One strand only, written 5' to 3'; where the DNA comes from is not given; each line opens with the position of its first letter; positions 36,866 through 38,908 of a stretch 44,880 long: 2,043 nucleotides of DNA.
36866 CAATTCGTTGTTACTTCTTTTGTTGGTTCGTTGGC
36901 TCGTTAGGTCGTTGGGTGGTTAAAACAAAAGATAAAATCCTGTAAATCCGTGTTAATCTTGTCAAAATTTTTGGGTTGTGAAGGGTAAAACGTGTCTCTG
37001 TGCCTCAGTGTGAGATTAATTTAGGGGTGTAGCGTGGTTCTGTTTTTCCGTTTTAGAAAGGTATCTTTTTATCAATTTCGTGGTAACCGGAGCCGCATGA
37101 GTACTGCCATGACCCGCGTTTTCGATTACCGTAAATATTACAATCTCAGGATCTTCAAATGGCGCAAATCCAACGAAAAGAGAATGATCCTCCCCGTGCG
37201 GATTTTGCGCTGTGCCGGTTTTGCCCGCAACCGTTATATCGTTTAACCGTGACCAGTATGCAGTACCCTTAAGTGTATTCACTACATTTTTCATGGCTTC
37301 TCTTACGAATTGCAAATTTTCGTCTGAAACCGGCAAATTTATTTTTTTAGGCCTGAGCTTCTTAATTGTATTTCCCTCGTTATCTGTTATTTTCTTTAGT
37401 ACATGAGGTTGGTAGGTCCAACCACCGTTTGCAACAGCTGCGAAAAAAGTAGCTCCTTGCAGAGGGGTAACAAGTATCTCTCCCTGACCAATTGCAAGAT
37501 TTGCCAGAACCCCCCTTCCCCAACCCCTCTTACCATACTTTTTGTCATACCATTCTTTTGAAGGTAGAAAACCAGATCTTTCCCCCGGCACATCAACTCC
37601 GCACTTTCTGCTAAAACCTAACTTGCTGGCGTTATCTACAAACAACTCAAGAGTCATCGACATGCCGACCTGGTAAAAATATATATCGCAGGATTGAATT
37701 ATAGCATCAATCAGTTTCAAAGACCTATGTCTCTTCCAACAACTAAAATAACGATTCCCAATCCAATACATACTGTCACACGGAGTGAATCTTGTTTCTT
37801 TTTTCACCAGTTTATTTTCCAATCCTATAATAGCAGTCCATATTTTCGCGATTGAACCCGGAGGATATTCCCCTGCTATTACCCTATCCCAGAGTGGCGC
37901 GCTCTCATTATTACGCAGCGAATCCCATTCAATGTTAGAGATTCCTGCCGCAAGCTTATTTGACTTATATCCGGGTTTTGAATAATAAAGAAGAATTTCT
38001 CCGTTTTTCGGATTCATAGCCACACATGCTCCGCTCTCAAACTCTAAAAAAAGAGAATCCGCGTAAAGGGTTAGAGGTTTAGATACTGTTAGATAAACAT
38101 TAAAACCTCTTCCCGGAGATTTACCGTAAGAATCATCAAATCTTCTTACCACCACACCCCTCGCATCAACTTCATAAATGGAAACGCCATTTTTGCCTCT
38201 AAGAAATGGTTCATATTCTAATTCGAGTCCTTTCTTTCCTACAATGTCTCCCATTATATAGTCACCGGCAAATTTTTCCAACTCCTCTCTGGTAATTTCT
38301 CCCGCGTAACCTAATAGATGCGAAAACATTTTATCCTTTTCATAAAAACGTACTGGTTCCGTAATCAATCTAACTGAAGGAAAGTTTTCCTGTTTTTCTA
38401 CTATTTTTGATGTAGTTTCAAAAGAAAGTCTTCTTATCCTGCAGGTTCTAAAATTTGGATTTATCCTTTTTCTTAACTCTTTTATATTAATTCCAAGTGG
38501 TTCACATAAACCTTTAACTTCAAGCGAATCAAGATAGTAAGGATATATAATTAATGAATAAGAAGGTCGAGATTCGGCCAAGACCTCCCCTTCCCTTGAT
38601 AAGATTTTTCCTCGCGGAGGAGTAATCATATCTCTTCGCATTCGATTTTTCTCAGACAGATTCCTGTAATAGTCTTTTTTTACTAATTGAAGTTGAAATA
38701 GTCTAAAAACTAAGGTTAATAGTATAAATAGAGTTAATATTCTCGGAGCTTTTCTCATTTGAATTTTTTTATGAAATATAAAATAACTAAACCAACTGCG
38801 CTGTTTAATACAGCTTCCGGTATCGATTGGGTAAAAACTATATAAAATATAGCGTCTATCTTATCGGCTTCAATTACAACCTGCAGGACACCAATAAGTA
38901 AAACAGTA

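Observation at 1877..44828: Non-palindromic RCCAC-word mosaic repeats occupy essentially every long intergenic gap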

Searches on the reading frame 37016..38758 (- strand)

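Call 6: search_protein_families(library=ncbifam, proteins=[window:37016-38758:-])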
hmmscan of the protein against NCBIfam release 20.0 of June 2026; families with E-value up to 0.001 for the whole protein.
window:37016-38758:- (580 aa): 26 families (the best 25 are shown)
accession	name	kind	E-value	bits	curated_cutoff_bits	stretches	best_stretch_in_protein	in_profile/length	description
TIGR03423.1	pbp2_mrdA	equivalog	9.6e-161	536.3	455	1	7-568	8-592/593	penicillin-binding protein 2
NF008061.0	PRK10795.1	equivalog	1.5e-72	245.1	962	1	11-556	31-603/634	peptidoglycan DD-transpeptidase MrdA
TIGR02214.1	spoVD_pbp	equivalog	3.2e-72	243.8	688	1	7-565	7-553/636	stage V sporulation protein D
NF051842.1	PBP4_5_Efaec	equivalog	1.2e-54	185.8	700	1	33-563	149-662/668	penicillin-binding protein PBP4(5)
NF000237.1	MECA_PBP2A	equivalog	8.3e-38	130.1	750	1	42-518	144-602/668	PBP2a family beta-lactam-resistant peptidoglycan transpeptidase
NF000409.1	MECA_pure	exception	1.6e-35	122.8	1490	1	46-518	148-602/668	PBP2a family beta-lactam-resistant peptidoglycan transpeptidase MecA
NF033378.1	MECD_PBP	exception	2.8e-33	115.1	1450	1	34-519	138-611/678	PBP2a family beta-lactam-resistant peptidoglycan transpeptidase MecD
NF000406.1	MECB_PBP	exception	2.2e-32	112.3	1450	1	34-520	135-609/674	PBP2a family beta-lactam-resistant peptidoglycan transpeptidase MecB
NF000408.1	MECA2_pure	exception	2.5e-32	111.9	1525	1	45-518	147-602/668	PBP2a family beta-lactam-resistant peptidoglycan transpeptidase MecA2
NF000410.1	MECA1_pure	exception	1.2e-31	109.5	1480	1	47-518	148-600/666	PBP2a family beta-lactam-resistant peptidoglycan transpeptidase MecA1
NF000407.1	MECC_PBP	exception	1.2e-30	106.4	1500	1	41-518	140-599/665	PBP2a family beta-lactam-resistant peptidoglycan transpeptidase MecC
NF038278.1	strep_PBP2B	exception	2.4e-24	85.8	975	1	105-568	188-676/678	penicillin-binding protein PBP2B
NF038271.1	strep_PBP2X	exception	2.2e-23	82.4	1050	1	112-527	156-561/750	penicillin-binding protein PBP2X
NF053573.1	PBP2_PenA_Neis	exception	1.9e-21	76.2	1105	1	13-561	39-551/572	peptidoglycan D,D-transpeptidase PBP2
NF011685.0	PRK15105.1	subfamily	7.9e-19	67.6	737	1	10-553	32-540/588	peptidoglycan glycosyltransferase FtsI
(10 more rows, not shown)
